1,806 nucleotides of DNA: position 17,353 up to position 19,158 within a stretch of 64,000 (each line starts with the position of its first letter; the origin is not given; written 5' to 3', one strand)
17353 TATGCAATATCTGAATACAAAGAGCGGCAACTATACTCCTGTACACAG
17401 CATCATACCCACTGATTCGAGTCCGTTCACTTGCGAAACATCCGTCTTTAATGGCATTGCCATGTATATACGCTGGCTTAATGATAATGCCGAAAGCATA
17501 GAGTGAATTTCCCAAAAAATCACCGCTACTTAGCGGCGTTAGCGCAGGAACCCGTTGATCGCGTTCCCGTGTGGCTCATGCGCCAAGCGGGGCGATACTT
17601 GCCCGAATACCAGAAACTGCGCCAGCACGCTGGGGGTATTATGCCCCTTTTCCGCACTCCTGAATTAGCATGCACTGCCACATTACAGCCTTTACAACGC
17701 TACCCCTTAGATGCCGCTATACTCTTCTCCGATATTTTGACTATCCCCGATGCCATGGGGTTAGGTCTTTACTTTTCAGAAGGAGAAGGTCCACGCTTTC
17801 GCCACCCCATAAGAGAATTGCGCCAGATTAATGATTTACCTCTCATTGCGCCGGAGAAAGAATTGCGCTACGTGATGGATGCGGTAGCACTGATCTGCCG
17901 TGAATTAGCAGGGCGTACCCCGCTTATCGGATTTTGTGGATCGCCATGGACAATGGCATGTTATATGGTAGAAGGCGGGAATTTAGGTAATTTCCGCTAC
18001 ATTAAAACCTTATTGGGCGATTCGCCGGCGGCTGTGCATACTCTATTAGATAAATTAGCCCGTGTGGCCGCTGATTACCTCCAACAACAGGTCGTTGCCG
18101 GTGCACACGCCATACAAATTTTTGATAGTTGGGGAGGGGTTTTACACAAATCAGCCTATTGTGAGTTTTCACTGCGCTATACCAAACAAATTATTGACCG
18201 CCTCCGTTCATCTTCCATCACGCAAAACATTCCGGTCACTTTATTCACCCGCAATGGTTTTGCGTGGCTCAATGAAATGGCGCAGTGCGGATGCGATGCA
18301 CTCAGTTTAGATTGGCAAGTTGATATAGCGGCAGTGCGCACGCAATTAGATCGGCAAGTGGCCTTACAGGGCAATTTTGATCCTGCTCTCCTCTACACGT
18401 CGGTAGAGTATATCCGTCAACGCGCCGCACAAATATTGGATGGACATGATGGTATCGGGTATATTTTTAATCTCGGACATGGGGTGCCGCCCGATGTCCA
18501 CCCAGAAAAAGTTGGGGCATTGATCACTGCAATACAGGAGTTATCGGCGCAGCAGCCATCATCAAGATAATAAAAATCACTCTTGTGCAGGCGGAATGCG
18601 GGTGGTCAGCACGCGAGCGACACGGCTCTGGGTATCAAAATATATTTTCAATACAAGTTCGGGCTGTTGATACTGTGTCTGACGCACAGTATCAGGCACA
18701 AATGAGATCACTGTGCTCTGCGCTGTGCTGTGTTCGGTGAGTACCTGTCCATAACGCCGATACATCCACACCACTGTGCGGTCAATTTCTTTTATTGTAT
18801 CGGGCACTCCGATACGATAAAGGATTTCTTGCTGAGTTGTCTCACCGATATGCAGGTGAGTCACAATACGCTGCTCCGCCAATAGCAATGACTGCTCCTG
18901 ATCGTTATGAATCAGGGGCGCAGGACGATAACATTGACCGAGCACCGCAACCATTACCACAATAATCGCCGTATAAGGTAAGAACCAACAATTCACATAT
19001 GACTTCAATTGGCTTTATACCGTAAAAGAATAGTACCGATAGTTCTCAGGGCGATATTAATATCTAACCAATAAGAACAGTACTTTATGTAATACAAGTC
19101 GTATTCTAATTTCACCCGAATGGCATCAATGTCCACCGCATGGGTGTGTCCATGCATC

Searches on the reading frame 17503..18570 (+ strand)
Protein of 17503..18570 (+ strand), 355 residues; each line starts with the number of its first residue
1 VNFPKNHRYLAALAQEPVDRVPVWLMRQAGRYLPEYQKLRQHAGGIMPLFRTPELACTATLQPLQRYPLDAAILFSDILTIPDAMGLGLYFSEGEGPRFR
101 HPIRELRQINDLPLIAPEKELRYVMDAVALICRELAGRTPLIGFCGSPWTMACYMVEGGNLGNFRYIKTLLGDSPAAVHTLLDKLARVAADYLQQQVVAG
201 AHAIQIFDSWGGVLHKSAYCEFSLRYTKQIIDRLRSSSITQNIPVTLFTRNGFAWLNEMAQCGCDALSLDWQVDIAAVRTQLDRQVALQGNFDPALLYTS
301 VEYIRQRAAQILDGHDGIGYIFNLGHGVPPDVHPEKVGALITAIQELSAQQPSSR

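Call 26: find_homologous_proteins(query=window:17503-18570:+, max_evalue=1e-50)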
Query window:17503-18570:+ (355 aa): 8000 proteins with E <= 1e-50 among 8000 candidates; the best 120 are listed.
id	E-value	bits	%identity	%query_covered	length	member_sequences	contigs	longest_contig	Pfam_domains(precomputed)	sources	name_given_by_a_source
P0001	2.5e-241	818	100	100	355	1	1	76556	PF01208.24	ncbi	-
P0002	1.3e-131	457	58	98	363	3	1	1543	PF01208.24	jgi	jgi:uroporphyrinogen decarboxylase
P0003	2.1e-131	456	59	98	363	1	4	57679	PF01208.24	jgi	jgi:uroporphyrinogen decarboxylase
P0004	2.5e-131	456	58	98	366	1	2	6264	PF01208.24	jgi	jgi:uroporphyrinogen decarboxylase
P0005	1.7e-130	453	59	97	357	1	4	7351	PF01208.24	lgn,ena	-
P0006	1.2e-129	451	58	97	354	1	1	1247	PF01208.24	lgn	-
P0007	4.0e-129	449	59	97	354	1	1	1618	PF01208.24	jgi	jgi:uroporphyrinogen decarboxylase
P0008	4.3e-129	449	57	97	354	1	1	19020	PF01208.24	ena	-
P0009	4.4e-129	449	60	97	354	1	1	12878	PF01208.24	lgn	-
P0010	5.3e-129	448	59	97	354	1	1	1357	PF01208.24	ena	-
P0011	6.0e-129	448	58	97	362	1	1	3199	PF01208.24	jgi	jgi:uroporphyrinogen decarboxylase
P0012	6.2e-129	448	59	97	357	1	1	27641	PF01208.24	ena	-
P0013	7.0e-129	448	59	97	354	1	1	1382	PF01208.24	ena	-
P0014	7.2e-129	448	59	97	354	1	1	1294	PF01208.24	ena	-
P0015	8.1e-129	448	59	98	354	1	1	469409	PF01208.24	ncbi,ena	-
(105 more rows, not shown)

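Call 27: find_encoding_contigs(protein=P0001, flank=10000, max_places=10)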
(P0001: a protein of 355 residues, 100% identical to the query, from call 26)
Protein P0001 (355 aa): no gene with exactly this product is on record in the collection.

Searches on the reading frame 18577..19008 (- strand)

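Call 31: search_protein_families(library=pfam, proteins=[window:18577-19008:-])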
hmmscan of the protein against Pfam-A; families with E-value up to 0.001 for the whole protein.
window:18577-19008:- (143 aa): 0 families

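Call 54: search_protein_families(library=pfam, proteins=[window:18577-19008:-], max_evalue=0.1)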
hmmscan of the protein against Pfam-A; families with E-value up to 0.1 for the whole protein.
window:18577-19008:- (143 aa): 1 family
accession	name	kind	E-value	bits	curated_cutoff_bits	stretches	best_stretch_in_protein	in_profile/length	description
PF12389.13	Peptidase_M73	-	0.081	13.2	22.5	1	68-127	132-190/196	Camelysin metallo-endopeptidase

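Call 55: search_protein_families(library=ncbifam, proteins=[window:18577-19008:-], max_evalue=0.01)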
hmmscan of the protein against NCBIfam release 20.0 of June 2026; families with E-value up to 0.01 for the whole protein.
window:18577-19008:- (143 aa): 0 families
